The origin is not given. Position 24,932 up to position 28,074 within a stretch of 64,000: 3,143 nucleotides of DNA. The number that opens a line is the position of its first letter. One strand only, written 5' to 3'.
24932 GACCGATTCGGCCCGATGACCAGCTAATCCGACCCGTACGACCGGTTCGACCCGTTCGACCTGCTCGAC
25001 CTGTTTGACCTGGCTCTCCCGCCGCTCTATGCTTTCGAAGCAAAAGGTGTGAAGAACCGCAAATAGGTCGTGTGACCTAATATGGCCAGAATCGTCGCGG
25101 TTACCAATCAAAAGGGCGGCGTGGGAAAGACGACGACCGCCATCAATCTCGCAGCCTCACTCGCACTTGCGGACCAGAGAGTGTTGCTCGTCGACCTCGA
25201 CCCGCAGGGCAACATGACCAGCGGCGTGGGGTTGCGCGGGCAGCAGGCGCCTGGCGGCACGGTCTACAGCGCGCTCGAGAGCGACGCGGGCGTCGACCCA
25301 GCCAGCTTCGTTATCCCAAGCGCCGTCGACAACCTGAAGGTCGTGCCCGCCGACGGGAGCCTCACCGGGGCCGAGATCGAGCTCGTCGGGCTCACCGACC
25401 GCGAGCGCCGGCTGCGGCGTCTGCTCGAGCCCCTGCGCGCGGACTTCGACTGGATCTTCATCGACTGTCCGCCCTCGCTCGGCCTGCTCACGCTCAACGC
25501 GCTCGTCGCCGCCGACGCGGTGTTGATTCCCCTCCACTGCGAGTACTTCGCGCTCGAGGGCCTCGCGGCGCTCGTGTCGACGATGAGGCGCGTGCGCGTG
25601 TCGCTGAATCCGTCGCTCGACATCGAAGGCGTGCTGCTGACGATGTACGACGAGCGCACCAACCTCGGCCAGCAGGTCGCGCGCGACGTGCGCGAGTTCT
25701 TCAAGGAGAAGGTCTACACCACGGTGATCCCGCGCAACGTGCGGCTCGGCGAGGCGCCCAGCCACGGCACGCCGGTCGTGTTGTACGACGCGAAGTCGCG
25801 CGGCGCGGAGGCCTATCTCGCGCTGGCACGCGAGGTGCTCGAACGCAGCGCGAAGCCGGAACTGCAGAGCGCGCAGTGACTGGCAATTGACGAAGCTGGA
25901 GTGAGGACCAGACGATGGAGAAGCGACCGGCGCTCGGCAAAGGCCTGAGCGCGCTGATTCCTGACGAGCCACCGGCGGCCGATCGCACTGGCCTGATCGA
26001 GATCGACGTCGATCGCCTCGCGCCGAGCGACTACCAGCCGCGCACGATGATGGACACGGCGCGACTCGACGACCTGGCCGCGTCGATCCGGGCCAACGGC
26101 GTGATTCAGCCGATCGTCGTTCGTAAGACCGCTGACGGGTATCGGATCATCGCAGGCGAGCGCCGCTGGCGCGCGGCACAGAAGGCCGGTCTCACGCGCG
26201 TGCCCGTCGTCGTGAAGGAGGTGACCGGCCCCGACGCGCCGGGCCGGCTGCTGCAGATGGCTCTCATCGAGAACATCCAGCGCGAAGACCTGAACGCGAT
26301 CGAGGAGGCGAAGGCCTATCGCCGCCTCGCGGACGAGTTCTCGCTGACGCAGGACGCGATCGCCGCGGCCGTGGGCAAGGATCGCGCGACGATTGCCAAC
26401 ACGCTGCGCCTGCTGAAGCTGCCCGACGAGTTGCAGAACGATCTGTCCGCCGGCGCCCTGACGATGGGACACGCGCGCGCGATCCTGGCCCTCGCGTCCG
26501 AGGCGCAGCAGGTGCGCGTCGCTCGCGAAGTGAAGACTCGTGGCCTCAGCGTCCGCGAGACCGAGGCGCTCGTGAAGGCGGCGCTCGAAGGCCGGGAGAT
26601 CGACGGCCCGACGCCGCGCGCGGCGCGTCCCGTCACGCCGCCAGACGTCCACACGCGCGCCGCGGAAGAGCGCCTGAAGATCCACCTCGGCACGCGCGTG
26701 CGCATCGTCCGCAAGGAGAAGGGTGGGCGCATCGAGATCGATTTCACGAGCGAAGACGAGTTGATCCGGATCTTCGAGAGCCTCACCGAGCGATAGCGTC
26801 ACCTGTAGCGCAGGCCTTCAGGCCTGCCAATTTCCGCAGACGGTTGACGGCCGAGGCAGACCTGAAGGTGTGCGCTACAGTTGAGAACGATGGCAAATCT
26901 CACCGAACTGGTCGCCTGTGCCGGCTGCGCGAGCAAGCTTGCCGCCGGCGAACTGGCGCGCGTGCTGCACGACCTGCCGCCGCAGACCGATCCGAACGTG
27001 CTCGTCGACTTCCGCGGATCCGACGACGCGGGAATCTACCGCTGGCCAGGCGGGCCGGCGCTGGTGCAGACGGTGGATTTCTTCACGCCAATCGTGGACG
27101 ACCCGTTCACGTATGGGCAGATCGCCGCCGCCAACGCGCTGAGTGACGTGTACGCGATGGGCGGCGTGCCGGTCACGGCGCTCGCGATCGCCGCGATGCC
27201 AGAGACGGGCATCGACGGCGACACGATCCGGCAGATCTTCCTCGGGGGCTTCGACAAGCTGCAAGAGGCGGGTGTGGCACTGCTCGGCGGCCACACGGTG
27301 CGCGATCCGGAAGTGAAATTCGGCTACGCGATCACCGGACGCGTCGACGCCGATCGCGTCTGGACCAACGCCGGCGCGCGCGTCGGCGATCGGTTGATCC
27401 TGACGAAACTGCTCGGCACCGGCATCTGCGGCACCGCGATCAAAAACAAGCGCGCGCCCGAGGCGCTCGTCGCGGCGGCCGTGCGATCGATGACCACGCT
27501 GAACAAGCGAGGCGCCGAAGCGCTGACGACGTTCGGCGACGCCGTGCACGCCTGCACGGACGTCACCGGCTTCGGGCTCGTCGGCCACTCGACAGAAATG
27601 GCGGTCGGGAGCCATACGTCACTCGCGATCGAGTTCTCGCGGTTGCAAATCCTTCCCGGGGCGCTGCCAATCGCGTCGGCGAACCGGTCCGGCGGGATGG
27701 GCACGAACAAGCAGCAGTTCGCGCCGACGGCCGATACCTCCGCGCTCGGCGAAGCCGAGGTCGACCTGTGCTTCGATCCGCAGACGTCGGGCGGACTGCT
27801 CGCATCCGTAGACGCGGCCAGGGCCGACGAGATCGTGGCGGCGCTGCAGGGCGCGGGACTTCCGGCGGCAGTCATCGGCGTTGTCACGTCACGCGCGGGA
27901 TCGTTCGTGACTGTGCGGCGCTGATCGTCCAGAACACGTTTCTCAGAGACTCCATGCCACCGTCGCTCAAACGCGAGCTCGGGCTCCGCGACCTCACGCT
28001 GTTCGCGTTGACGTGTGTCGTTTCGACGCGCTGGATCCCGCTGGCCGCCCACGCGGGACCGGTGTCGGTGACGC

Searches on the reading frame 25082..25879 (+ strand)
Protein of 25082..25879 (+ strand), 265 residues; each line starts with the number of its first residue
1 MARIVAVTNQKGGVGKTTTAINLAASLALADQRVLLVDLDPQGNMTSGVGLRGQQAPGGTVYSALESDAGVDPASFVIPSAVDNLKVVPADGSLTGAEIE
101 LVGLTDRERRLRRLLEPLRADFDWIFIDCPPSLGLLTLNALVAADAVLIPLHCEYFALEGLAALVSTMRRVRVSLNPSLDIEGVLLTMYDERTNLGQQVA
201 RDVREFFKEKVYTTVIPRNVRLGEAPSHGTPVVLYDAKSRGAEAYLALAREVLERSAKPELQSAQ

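Call 6: search_protein_families(library=ncbifam, proteins=[window:25082-25879:+])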
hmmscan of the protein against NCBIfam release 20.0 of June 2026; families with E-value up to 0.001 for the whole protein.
window:25082-25879:+ (265 aa): 26 families (the best 25 are shown)
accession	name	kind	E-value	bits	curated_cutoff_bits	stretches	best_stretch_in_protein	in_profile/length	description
TIGR03453.1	partition_RepA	equivalog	4.3e-33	114.7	348.45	1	3-218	105-336/387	plasmid partitioning protein RepA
NF041546.1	ParA_partition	equivalog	1.8e-32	112.5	180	2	4-57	1-54/203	ParA family partition ATPase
NF041283.1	PrgP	equivalog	1.3e-25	90.3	400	1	1-229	1-235/297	ParA superfamily DNA segregation protein PrgP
NF010443.0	PRK13869.1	subfamily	2e-24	86.1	446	1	3-218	122-353/405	plasmid-partitioning protein RepA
TIGR01969.1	minD_arch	subfamily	1.1e-23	83.7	201.75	1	3-261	1-239/251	cell division ATPase MinD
TIGR03371.1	cellulose_yhjQ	equivalog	1.2e-20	74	157.85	1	3-250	2-239/246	cellulose biosynthesis protein BcsQ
TIGR01968.1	minD_bact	equivalog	5.5e-18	65.3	212.9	1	2-255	1-239/261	septum site-determining protein MinD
NF010259.0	PRK13705.1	equivalog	2.2e-14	53.2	725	1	3-190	107-305/388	plasmid-partitioning protein SopA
NF008079.0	PRK10818.1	equivalog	2.6e-12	46.6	508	1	1-249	1-243/270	septum site-determining protein MinD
TIGR03018.1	pepcterm_TyrKin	hypoth_equivalog_domain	1.4e-10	40.9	230.65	1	4-137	37-164/207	XrtA-associated tyrosine autokinase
TIGR01007.1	eps_fam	subfamily_domain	2e-10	40.5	108.05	1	3-142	18-147/204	polysaccharide biosynthesis tyrosine autokinase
NF033200.1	F430_CfbC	exception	1.2e-09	37.9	402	1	10-257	7-243/260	Ni-sirohydrochlorin a,c-diamide reductive cyclase ATP-dependent reductase subunit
NF008669.0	PRK11670.1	equivalog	1.6e-09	37.1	348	1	3-43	108-148/369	iron-sulfur cluster carrier protein ApbC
NF047398.1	AAA_KGGVGR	domain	6.2e-09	36.4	90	1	3-40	3-40/190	KGGVGR-motif variant AAA ATPase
TIGR01287.1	nifH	equivalog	1e-08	34.8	394.35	1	10-49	7-46/275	nitrogenase iron protein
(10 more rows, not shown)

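Call 10: find_related_loci(query=window:25082-25879:+, collection=genome_contigs, flank=3000)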
Query window:25082-25879:+ (265 aa) in genome_contigs; peptide patterns used: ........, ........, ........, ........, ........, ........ (x = any residue, [..] = any of these).
600 stretches matched a pattern (row limit reached: there are more); 597 encode a relative of the query (tblastn E <= 1e-3); the best 80 are kept; 80 distinct loci.
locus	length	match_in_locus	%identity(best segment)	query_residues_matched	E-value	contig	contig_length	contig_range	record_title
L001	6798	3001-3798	73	1-265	1e-126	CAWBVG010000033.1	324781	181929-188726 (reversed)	MAG: uncultured Acidobacteriota bacterium isolate MFD03975.bin.2.173 genome assembly, contig: contig_44004, whole genome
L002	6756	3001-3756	57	1-255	4e-97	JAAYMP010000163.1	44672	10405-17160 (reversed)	MAG: Bacillota bacterium isolate AS20ysBPTH_40 98548_AS20, whole genome shotgun sequence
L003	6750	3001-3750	58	1-253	2e-95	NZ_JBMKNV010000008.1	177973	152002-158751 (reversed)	Metabacillus sp. RGM 3146 NODE_8_length_177973_cov_30.447528, whole genome shotgun sequence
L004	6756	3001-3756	57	1-255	1e-94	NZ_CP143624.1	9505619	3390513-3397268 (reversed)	Myxococcus sp. Y35 chromosome, complete genome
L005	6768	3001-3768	50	1-259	7e-93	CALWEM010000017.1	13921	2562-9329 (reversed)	MAG: uncultured Clostridia bacterium isolate E06__bin220 genome assembly, contig: E06__k127_4559967, whole genome shotgu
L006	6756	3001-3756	54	1-255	2e-92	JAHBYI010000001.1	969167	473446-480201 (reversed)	MAG: Candidatus Paracaedibacteraceae bacterium isolate ACE_PRO20 PRO20_1, whole genome shotgun sequence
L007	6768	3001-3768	53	1-259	1e-92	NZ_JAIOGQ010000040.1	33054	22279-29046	Paenibacillus caui strain 81-11 Scaffold40, whole genome shotgun sequence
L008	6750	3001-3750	57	1-253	2e-92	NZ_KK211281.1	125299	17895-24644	Alkalihalobacillus bogoriensis ATCC BAA-922 T323DRAFT_scaffold00014.14, whole genome shotgun sequence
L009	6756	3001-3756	55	1-255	4e-92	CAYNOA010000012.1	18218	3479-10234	MAG TPA_asm: uncultured Enterococcus sp. isolate SRP294416_co3_200 genome assembly, contig: NODE_4914_length_18218_cov_3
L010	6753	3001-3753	59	1-256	9e-92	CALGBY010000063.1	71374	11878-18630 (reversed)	MAG TPA_asm: uncultured Clostridia bacterium isolate SRR6425755_bin.48_CONCOCT_v1.1_MAG genome assembly, contig: ERZ1767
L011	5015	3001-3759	51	1-256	7e-91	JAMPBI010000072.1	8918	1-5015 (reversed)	MAG: Alistipes sp. isolate NALB_7821a_25 Scaffold_#72__SCF_072___8918_bp, whole genome shotgun sequence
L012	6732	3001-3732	54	1-246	9e-91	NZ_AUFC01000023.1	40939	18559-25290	Anaerovorax odorimutans DSM 5092 K292DRAFT_scaffold00020.20_C, whole genome shotgun sequence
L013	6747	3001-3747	53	1-253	2e-90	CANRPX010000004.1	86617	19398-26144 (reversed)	MAG: uncultured Clostridia bacterium isolate Lapin-018__bin43 genome assembly, contig: Lapin-018__NODE_193_length_86617_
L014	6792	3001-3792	55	1-261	4e-90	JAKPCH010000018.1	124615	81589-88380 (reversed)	MAG: Deltaproteobacteria bacterium isolate JPMR_maxbin.014 k141_676604, whole genome shotgun sequence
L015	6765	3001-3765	53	1-258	4e-90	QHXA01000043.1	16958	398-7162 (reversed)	MAG: Acidobacteria bacterium isolate gp5 AA66 14_1009_16_30cm_scaffold_27781_curated, whole genome shotgun sequence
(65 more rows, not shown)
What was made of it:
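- Tried and rejected: I spent it on ParA (call 10).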

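Call 18: find_encoding_contigs(protein=window:25082-25879:+, flank=10000, max_places=10)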
Protein window:25082-25879:+ (265 aa): no gene with exactly this product is on record in the collection.
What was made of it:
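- Tried and rejected: Not on record (call 18).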

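Call 20: find_homologous_proteins(query=window:25082-25879:+, max_evalue=1e-60)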
Query window:25082-25879:+ (265 aa): 7978 proteins with E <= 1e-60 among 8000 candidates; the best 120 are listed.
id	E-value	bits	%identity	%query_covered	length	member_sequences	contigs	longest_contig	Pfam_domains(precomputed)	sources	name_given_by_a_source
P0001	1.2e-158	544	96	100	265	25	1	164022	PF00142.25,PF10609.16,PF01656.30,PF13614.13,PF09140.18,PF06564.19,PF02374.22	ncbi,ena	-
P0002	6.7e-149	512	92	97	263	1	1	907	PF00142.25,PF10609.16,PF01656.30,PF13614.13,PF09140.18,PF06564.19,PF02374.22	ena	-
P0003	8.3e-149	512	90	100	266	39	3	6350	PF00142.25,PF10609.16,PF01656.30,PF13614.13,PF09140.18,PF06564.19,PF02374.22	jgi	jgi:chromosome partitioning protein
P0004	1.4e-148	511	90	100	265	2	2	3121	PF00142.25,PF10609.16,PF01656.30,PF13614.13,PF09140.18,PF06564.19,PF02374.22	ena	-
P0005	3.7e-147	507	91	97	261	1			PF00142.25,PF10609.16,PF01656.30,PF13614.13,PF09140.18,PF06564.19,PF02374.22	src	-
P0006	1.6e-146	505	89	98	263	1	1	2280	PF00142.25,PF10609.16,PF01656.30,PF13614.13,PF09140.18,PF06564.19,PF02374.22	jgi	jgi:chromosome partitioning protein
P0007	1.6e-135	469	84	97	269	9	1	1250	PF00142.25,PF10609.16,PF01656.30,PF13614.13,PF09140.18,PF06564.19,PF02374.22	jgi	jgi:chromosome partitioning protein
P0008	1.6e-134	465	84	96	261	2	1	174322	PF00142.25,PF10609.16,PF01656.30,PF13614.13,PF09140.18,PF06564.19,PF02374.22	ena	-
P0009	1.7e-134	465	82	97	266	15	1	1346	PF00142.25,PF10609.16,PF01656.30,PF13614.13,PF09140.18,PF06564.19,PF02374.22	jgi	-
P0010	4.6e-134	464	82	96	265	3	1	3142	PF00142.25,PF10609.16,PF01656.30,PF13614.13,PF09140.18,PF06564.19,PF02374.22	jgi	jgi:chromosome partitioning protein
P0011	1.0e-133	463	82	97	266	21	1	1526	PF00142.25,PF10609.16,PF01656.30,PF13614.13,PF09140.18,PF06564.19,PF02374.22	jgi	jgi:chromosome partitioning protein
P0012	1.8e-133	462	83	97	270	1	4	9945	PF00142.25,PF10609.16,PF01656.30,PF13614.13,PF09140.18,PF06564.19,PF02374.22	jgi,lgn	jgi:chromosome partitioning protein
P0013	2.3e-133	461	83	98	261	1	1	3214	PF00142.25,PF10609.16,PF01656.30,PF13614.13,PF09140.18,PF06564.19,PF02374.22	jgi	jgi:chromosome partitioning protein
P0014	3.6e-133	461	81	97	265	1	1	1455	PF00142.25,PF10609.16,PF01656.30,PF13614.13,PF09140.18,PF06564.19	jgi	jgi:chromosome partitioning protein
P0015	8.1e-133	460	84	95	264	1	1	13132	PF00142.25,PF10609.16,PF01656.30,PF13614.13,PF09140.18,PF06564.19,PF02374.22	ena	-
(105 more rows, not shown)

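Call 21: find_encoding_contigs(protein=P0001, flank=10000, max_places=4)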
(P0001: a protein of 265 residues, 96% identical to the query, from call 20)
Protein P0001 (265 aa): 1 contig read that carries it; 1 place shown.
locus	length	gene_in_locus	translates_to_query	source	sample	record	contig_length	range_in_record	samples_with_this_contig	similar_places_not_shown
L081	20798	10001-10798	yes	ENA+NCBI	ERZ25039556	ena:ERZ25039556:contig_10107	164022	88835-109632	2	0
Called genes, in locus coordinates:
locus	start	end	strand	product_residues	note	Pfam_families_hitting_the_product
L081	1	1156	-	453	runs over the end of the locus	PF01751:Toprim, PF21249:GyrB_hook (weak), PF00986:DNA_gyraseB_C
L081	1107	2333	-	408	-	PF02518:HATPase_c, PF00204:DNA_gyraseB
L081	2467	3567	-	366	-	PF00712:DNA_pol3_beta, PF02767:DNA_pol3_beta_2, PF02768:DNA_pol3_beta_3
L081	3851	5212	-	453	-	PF11638:DnaA_N, PF00308:Bac_DnaA, PF01695:IstB_IS21 (weak), PF22688:Hda_lid (faint), PF08299:Bac_DnaA_C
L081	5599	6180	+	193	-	PF00468:Ribosomal_L34, PF00825:Ribonuclease_P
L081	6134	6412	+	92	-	PF01809:YidD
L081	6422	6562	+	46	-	-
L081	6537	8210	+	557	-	PF14849:YidC_periplas, PF02096:60KD_IMP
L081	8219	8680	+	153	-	PF01424:R3H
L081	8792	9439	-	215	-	-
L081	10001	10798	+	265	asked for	PF00142:Fer4_NifH (faint), PF01656:CbiA, PF02374:ArsA_ATPase (weak), PF06564:CBP_BcsQ, PF09140:MipZ (weak), PF10609:ParA, PF13614:AAA_31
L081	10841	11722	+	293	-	PF02195:ParB_N, PF17762:HTH_ParB, PF23552:ParB_C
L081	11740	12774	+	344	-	PF00586:AIRS, PF02769:AIRS_C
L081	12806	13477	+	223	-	PF13520:AA_permease_2, PF00324:AA_permease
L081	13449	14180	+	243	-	PF00324:AA_permease, PF13520:AA_permease_2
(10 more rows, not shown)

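Call 22: find_encoding_contigs(protein=P0003, flank=10000, max_places=4)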
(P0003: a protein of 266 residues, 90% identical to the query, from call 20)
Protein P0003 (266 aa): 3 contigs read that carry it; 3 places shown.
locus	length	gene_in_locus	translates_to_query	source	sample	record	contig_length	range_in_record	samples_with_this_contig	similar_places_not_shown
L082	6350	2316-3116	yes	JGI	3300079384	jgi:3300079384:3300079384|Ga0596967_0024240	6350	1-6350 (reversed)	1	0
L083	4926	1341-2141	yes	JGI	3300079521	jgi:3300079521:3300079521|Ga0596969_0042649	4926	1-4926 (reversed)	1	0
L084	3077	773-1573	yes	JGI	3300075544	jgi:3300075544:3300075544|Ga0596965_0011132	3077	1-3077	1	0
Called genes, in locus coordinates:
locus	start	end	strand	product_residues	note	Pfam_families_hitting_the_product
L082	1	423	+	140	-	?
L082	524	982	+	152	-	PF01424:R3H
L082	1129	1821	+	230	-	PF02527:GidB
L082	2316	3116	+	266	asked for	PF00142:Fer4_NifH (weak), PF01656:CbiA, PF02374:ArsA_ATPase (weak), PF06564:CBP_BcsQ, PF09140:MipZ (weak), PF10609:ParA, PF13614:AAA_31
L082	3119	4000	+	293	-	PF02195:ParB_N, PF17762:HTH_ParB, PF23552:ParB_C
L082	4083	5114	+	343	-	PF00586:AIRS, PF02769:AIRS_C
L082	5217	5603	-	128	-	PF02661:Fic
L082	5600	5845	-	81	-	PF04014:MazE_antitoxin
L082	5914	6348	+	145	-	?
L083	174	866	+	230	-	PF02527:GidB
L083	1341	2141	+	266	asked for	PF00142:Fer4_NifH (weak), PF01656:CbiA, PF02374:ArsA_ATPase (weak), PF06564:CBP_BcsQ, PF09140:MipZ (weak), PF10609:ParA, PF13614:AAA_31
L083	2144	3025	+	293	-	PF02195:ParB_N, PF17762:HTH_ParB, PF23552:ParB_C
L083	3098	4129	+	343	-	PF00586:AIRS, PF02769:AIRS_C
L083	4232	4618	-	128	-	PF02661:Fic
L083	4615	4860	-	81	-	PF04014:MazE_antitoxin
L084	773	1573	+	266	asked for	PF00142:Fer4_NifH (weak), PF01656:CbiA, PF02374:ArsA_ATPase (weak), PF06564:CBP_BcsQ, PF09140:MipZ (weak), PF10609:ParA, PF13614:AAA_31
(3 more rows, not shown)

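Call 23: find_encoding_contigs(protein=P0008, flank=10000, max_places=4)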
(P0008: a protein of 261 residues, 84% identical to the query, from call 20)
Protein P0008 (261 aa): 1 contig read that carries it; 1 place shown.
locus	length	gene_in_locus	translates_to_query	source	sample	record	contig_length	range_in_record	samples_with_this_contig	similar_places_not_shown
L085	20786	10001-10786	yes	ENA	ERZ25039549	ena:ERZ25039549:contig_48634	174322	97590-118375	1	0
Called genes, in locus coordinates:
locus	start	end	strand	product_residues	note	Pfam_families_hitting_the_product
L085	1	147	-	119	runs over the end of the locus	PF11638:DnaA_N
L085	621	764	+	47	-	PF00468:Ribosomal_L34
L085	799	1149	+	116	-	PF00825:Ribonuclease_P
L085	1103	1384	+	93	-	PF01809:YidD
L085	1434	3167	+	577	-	PF14849:YidC_periplas, PF02096:60KD_IMP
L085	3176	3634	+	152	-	PF01424:R3H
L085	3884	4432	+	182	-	PF02527:GidB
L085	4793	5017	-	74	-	-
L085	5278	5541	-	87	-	-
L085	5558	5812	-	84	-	-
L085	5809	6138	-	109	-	PF01555:N6_N4_Mtase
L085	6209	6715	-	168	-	PF01555:N6_N4_Mtase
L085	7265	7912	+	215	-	PF12686:DUF3800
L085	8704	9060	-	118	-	PF12762:DDE_Tnp_IS1595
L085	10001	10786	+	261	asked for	PF00142:Fer4_NifH (weak), PF01656:CbiA, PF02374:ArsA_ATPase (weak), PF06564:CBP_BcsQ, PF09140:MipZ (weak), PF10609:ParA, PF13614:AAA_31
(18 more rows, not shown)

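Call 29: find_encoding_contigs(protein=P0004, flank=10000, max_places=4)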
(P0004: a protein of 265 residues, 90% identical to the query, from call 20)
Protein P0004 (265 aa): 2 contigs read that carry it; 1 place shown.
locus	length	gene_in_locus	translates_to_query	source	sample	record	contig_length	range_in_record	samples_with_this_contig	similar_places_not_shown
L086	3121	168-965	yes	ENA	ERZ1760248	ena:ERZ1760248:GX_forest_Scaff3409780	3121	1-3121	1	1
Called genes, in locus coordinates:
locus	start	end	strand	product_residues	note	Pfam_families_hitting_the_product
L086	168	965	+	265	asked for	PF00142:Fer4_NifH (weak), PF01656:CbiA, PF02374:ArsA_ATPase (weak), PF06564:CBP_BcsQ, PF09140:MipZ (weak), PF10609:ParA, PF13614:AAA_31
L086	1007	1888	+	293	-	PF02195:ParB_N, PF17762:HTH_ParB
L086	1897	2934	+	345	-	PF00586:AIRS, PF02769:AIRS_C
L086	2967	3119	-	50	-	?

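Call 30: find_encoding_contigs(protein=P0015, flank=10000, max_places=3)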
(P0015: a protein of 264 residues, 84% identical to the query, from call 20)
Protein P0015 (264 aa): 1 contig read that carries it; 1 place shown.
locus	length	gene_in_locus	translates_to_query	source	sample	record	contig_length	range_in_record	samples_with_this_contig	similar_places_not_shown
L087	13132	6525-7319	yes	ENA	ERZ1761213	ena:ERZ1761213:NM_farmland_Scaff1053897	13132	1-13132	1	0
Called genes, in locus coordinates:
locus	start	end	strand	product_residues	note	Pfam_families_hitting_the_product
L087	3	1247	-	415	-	?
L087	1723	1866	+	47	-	PF00468:Ribosomal_L34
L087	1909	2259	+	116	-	PF00825:Ribonuclease_P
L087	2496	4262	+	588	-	PF14849:YidC_periplas, PF02096:60KD_IMP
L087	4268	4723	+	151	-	PF01424:R3H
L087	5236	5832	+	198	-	PF02527:GidB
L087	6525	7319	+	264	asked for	PF00142:Fer4_NifH (faint), PF01656:CbiA, PF02374:ArsA_ATPase (weak), PF06564:CBP_BcsQ, PF09140:MipZ (weak), PF10609:ParA, PF13614:AAA_31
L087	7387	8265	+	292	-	PF02195:ParB_N, PF17762:HTH_ParB, PF23552:ParB_C (weak)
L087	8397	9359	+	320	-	PF00586:AIRS, PF02769:AIRS_C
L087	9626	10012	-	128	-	PF02661:Fic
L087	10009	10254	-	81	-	PF04014:MazE_antitoxin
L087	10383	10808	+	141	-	-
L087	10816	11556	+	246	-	PF00430:ATP-synt_B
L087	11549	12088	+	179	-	PF00213:OSCP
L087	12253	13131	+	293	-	?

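Call 31: find_encoding_contigs(protein=P0012, flank=10000, max_places=4)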
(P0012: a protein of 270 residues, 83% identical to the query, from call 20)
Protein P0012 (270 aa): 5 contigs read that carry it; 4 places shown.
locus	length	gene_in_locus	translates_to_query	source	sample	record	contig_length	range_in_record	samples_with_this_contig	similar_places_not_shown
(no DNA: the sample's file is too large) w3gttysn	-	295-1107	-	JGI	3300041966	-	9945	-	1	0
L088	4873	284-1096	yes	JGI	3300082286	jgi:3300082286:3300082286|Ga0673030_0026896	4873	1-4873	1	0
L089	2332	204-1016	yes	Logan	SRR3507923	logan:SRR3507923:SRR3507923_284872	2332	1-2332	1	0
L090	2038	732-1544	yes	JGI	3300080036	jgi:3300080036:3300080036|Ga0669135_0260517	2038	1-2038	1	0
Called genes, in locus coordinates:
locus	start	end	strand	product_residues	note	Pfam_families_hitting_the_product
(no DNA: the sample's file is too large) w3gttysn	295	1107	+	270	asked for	PF00142:Fer4_NifH (faint), PF01656:CbiA, PF02374:ArsA_ATPase (weak), PF06564:CBP_BcsQ, PF09140:MipZ (weak), PF10609:ParA, PF13614:AAA_31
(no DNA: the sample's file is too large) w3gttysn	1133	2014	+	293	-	PF02195:ParB_N, PF17762:HTH_ParB, PF23552:ParB_C (weak)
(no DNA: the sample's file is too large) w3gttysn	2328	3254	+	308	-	PF00586:AIRS, PF02769:AIRS_C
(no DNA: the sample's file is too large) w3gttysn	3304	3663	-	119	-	PF12973:Cupin_7 (weak), PF00190:Cupin_1 (weak), PF07883:Cupin_2, PF02311:AraC_binding (weak)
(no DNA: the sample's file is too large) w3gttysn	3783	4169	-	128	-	PF02661:Fic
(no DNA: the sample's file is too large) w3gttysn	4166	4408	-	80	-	PF04014:MazE_antitoxin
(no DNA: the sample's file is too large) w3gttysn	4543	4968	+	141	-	-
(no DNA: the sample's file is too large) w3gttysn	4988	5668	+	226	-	PF08614:ATG16 (weak), PF00430:ATP-synt_B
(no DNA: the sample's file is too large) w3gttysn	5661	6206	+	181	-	PF00213:OSCP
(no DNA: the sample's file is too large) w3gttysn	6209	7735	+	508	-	PF02874:ATP-synt_ab_N, PF00006:ATP-synt_ab, PF00306:ATP-synt_ab_C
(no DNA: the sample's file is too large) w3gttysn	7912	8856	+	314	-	PF00231:ATP-synt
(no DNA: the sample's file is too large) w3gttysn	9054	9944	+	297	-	?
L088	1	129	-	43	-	?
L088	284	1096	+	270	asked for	PF00142:Fer4_NifH (faint), PF01656:CbiA, PF02374:ArsA_ATPase (weak), PF06564:CBP_BcsQ, PF09140:MipZ (weak), PF10609:ParA, PF13614:AAA_31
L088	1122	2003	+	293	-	PF02195:ParB_N, PF17762:HTH_ParB, PF23552:ParB_C (weak)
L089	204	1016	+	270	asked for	PF00142:Fer4_NifH (faint), PF01656:CbiA, PF02374:ArsA_ATPase (weak), PF06564:CBP_BcsQ, PF09140:MipZ (weak), PF10609:ParA, PF13614:AAA_31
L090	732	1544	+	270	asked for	PF00142:Fer4_NifH (faint), PF01656:CbiA, PF02374:ArsA_ATPase (weak), PF06564:CBP_BcsQ, PF09140:MipZ (weak), PF10609:ParA, PF13614:AAA_31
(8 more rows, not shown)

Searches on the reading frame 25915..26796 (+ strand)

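Call 6: search_protein_families(library=ncbifam, proteins=[window:25915-26796:+])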
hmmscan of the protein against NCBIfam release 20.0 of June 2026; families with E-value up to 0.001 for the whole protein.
window:25915-26796:+ (293 aa): 7 families
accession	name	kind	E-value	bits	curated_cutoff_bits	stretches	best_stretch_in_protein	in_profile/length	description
TIGR04285.1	nucleoid_noc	exception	6.9e-71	238.6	315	1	28-232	3-196/255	nucleoid occlusion protein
TIGR00180.1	parB_part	domain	1.5e-55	187.8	58.45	1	26-205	4-184/186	ParB/RepB/Spo0J family partition protein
TIGR03734.1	PRTRC_parB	hypoth_equivalog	7e-31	107.4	278.6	1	40-223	6-189/555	PRTRC system ParB family protein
NF010406.0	PRK13832.1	subfamily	2.4e-17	62.7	640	1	30-209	7-185/578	plasmid partitioning protein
TIGR03454.1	partition_RepB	equivalog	8.8e-16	58.2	201.5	1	26-199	63-232/325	plasmid partitioning protein RepB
NF010440.0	PRK13866.1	equivalog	3.8e-09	36.1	522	1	32-197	70-232/336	plasmid partitioning protein RepB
NF053625.1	SerKinSerKArch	equivalog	5.6e-07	29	380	1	29-107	18-94/244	ADP-dependent L-serine kinase SerK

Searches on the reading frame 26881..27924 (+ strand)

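Call 6: search_protein_families(library=ncbifam, proteins=[window:26881-27924:+])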
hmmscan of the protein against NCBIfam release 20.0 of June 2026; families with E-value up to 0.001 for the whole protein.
window:26881-27924:+ (347 aa): 12 families
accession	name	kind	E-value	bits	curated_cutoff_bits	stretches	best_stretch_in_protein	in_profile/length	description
TIGR00476.1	selD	equivalog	2.5e-102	342.3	125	1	7-313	2-309/311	selenide, water dikinase SelD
NF002098.0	PRK00943.1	equivalog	1.7e-86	290.2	299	1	4-340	5-339/347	selenide, water dikinase SelD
NF010705.0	PRK14105.1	equivalog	3.2e-49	167.7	291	1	5-267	6-280/345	selenide, water dikinase SelD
TIGR04369.1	fusion_not_SelD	hypoth_equivalog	2.3e-43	148.3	700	1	7-321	349-692/701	oxidoreductase/SelD-related fusion protein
TIGR01379.1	thiL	equivalog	6.9e-23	81.1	184.15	1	47-260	24-241/320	thiamine-phosphate kinase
NF004351.0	PRK05731.1-4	equivalog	5.3e-15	55.3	324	1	76-257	72-249/321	thiamine-phosphate kinase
TIGR03267.1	methan_mark_2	hypoth_equivalog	1.4e-12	47.4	365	1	12-245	11-236/323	methanogenesis marker 2 protein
TIGR04049.1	AIR_rel_sll0787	hypoth_equivalog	6.6e-12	45.1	321.3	1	47-256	43-242/318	sll0787 family AIR synthase-like protein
NF004350.0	PRK05731.1-1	equivalog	8e-10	38.1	441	1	61-192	49-175/325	thiamine-phosphate kinase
TIGR02124.1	hypE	equivalog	3.9e-09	35.9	251.6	1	61-257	46-245/332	hydrogenase expression/formation protein HypE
NF004353.0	PRK05731.2-2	equivalog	1.6e-07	30.7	301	1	48-257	20-227/311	thiamine-phosphate kinase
NF004354.0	PRK05731.2-3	equivalog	9.7e-05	21.9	204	1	85-180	56-149/273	thiamine-phosphate kinase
